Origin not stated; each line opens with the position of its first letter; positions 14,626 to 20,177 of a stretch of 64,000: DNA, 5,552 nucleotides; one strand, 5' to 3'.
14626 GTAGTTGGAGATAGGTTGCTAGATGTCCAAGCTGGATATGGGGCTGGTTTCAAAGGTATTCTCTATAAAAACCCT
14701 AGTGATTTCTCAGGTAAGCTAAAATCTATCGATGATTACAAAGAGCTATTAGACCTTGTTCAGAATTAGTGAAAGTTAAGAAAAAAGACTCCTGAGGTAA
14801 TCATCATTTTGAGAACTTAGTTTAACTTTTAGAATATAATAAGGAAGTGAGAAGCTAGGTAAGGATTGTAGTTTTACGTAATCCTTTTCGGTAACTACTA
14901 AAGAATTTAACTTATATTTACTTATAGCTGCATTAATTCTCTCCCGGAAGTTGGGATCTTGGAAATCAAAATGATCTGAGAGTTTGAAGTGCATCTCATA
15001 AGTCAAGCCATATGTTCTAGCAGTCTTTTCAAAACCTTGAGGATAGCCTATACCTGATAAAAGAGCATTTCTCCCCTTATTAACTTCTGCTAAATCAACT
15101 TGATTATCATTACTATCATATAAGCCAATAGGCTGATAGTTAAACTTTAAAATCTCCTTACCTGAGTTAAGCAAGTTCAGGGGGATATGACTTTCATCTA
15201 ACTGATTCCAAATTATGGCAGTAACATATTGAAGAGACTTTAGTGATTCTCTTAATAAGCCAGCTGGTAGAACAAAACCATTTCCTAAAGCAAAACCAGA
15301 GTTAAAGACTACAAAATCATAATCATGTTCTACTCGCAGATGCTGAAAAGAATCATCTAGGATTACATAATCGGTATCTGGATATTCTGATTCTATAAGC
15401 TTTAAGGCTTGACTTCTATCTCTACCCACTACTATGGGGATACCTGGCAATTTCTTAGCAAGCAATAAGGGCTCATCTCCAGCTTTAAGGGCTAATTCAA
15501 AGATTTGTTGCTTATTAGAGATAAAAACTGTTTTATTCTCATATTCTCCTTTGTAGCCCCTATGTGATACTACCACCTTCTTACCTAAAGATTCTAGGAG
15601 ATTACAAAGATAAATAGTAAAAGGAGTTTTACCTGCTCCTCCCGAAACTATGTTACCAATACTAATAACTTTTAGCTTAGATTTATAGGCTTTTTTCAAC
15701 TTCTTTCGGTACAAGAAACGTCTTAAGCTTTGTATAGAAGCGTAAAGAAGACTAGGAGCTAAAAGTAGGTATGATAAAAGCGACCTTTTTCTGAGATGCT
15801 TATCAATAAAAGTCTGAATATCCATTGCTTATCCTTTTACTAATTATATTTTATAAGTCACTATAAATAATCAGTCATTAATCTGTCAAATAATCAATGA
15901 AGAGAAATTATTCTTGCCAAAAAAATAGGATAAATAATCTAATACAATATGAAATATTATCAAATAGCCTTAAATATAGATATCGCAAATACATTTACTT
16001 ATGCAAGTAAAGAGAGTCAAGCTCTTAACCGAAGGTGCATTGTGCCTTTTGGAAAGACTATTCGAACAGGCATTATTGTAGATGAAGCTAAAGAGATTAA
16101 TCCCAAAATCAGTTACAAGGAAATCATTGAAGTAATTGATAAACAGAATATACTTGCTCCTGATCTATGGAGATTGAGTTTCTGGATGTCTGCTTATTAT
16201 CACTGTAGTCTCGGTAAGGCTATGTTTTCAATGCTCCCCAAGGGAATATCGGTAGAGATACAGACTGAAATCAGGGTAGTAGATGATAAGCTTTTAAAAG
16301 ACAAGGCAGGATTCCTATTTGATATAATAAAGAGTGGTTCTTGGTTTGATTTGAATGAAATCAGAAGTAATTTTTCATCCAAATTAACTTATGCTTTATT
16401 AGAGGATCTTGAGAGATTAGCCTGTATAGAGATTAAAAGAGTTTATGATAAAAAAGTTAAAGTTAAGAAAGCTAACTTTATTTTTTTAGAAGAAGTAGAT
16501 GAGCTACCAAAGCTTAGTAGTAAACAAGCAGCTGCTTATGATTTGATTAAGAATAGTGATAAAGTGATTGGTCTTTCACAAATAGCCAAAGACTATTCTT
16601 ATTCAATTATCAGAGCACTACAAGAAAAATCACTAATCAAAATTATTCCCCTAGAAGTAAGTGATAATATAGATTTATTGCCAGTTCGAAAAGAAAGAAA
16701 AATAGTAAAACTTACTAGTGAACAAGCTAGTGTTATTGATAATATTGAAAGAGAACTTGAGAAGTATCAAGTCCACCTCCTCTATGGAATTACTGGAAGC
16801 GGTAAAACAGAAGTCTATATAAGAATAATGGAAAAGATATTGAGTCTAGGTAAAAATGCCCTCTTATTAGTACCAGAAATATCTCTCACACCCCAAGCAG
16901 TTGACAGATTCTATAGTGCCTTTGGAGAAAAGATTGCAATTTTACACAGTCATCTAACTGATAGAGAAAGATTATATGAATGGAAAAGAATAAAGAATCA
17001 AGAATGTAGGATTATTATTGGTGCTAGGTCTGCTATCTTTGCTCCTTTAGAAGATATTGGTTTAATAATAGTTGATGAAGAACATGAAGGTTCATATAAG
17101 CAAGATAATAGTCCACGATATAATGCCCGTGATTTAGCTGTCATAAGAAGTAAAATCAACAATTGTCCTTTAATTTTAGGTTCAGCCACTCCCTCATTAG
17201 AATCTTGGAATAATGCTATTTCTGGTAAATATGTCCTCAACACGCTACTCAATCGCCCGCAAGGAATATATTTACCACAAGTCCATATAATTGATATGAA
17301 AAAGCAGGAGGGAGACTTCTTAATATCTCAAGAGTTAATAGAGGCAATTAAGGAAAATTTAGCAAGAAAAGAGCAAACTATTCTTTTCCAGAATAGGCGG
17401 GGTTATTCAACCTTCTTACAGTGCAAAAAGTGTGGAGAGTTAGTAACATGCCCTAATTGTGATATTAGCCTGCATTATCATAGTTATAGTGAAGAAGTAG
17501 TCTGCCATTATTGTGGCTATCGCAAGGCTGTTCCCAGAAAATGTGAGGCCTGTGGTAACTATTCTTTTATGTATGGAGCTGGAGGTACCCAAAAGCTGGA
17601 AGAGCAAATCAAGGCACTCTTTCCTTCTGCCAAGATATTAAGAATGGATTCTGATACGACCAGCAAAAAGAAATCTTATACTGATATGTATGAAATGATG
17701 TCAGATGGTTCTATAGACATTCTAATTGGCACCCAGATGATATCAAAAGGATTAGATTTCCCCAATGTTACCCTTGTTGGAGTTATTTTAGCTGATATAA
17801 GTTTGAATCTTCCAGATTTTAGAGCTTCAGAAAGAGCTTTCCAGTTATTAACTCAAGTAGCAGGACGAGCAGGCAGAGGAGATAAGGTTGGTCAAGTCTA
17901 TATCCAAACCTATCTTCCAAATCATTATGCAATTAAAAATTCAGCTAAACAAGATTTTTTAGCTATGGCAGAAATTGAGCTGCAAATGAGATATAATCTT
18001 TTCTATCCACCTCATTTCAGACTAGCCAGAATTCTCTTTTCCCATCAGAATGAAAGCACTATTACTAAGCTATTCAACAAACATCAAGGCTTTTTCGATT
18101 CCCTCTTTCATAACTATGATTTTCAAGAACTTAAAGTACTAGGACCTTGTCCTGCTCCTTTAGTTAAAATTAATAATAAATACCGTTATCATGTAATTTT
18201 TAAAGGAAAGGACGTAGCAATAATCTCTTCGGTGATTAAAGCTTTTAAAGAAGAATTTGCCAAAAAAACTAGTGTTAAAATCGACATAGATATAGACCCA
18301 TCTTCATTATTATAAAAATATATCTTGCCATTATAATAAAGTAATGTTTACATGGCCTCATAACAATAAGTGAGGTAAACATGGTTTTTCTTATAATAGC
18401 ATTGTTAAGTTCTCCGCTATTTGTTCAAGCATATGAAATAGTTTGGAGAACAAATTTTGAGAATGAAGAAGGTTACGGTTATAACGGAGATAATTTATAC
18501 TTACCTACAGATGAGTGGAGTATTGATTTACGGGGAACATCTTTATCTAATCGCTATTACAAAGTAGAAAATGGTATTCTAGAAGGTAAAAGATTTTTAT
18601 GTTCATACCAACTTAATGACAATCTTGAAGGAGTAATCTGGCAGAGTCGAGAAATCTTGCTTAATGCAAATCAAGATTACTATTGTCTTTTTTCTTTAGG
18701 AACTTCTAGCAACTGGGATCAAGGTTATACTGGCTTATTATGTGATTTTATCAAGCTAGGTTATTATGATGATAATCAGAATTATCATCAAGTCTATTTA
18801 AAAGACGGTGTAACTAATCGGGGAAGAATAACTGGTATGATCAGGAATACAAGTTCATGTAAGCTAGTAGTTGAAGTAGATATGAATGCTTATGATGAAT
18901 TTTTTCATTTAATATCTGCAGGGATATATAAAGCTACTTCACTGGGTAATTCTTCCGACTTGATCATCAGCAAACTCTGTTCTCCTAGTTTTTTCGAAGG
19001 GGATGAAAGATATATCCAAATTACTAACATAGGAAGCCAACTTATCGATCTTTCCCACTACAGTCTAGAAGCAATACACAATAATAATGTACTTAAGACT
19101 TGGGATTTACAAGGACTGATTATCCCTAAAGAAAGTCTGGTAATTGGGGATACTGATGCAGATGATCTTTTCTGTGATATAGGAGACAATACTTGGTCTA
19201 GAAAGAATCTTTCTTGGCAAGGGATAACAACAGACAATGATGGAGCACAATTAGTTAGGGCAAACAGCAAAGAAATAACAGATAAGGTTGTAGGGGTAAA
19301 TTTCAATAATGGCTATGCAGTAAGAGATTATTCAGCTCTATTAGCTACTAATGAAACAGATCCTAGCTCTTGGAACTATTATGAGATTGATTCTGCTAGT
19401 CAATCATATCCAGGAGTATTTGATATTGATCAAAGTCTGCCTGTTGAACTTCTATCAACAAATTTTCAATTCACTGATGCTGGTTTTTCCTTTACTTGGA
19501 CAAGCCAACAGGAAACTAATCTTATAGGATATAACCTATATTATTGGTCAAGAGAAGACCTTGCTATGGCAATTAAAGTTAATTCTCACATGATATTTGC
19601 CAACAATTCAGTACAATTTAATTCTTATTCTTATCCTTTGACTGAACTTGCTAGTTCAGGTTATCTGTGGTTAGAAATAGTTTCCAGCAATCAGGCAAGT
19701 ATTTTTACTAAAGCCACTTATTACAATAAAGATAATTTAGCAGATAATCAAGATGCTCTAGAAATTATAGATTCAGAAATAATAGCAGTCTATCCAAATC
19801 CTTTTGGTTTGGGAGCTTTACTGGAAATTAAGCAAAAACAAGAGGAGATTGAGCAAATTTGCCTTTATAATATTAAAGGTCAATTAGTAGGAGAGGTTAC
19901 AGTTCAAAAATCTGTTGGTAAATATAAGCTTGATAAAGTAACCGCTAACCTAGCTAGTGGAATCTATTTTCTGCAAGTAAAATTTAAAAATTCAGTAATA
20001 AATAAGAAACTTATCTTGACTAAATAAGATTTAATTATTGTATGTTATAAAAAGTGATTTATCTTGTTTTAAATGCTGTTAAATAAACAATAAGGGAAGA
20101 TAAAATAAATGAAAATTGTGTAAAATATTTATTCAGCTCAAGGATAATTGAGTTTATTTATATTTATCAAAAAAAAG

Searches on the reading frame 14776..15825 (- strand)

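Call 49: search_protein_families(library=pfam, proteins=[window:14776-15825:-], max_evalue=0.00001)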
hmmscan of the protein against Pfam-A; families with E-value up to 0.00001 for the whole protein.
window:14776-15825:- (349 aa): 1 family
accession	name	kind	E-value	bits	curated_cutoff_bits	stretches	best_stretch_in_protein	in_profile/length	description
PF02606.20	LpxK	-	1.2e-75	255.1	27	1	19-340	3-315/328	Tetraacyldisaccharide-1-P 4'-kinase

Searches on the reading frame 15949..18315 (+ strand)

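Call 49: search_protein_families(library=pfam, proteins=[window:15949-18315:+], max_evalue=0.00001)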
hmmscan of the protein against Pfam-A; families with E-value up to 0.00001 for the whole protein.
window:15949-18315:+ (788 aa): 6 families
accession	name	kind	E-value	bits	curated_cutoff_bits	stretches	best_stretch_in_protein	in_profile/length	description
PF17764.6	PriA_3primeBD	-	8.8e-21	74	22.7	1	5-97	1-96/96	3'DNA-binding domain (3'BD)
PF04851.21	ResIII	-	6.5e-19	68.9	22.5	1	253-416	2-163/164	Type III restriction enzyme, res subunit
PF18074.6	PriA_C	-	1.3e-18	68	26.9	1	688-784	1-95/95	Primosomal protein N C-terminal domain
PF00270.35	DEAD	-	1.3e-17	64.5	26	1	257-418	2-162/167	DEAD/DEAH box helicase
PF00271.37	Helicase_C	-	9e-12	45.7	23.5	1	549-643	27-108/110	Helicase conserved C-terminal domain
PF18319.7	Zn_ribbon_PriA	-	2.6e-09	37.3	26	1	501-526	1-26/27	PriA DNA helicase Cys-rich region (CRR) domain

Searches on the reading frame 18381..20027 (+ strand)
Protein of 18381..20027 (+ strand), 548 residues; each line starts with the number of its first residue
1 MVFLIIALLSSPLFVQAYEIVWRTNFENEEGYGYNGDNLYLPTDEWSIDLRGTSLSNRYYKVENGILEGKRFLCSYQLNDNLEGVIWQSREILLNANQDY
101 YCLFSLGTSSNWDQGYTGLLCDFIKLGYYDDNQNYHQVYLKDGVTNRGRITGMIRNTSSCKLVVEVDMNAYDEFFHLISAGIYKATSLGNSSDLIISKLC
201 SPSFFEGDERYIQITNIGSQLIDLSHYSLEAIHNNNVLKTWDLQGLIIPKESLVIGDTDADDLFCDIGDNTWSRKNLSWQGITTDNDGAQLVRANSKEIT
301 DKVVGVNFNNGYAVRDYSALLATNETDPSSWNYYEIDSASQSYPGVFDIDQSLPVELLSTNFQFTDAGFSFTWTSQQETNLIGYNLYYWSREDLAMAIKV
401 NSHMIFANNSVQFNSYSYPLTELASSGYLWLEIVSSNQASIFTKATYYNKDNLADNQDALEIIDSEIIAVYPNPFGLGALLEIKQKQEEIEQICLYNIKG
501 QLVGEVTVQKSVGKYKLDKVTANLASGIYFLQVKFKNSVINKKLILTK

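Call 49: search_protein_families(library=pfam, proteins=[window:18381-20027:+], max_evalue=0.00001)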
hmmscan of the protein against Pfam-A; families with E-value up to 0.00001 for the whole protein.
window:18381-20027:+ (548 aa): 2 families
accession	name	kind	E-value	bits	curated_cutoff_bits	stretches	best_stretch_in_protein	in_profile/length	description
PF18962.6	Por_Secre_tail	-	1.6e-09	38.3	27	1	470-545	1-74/75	Secretion system C-terminal sorting domain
PF00932.25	LTD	-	1.4e-06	29.1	34.3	1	191-300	5-103/109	Lamin Tail Domain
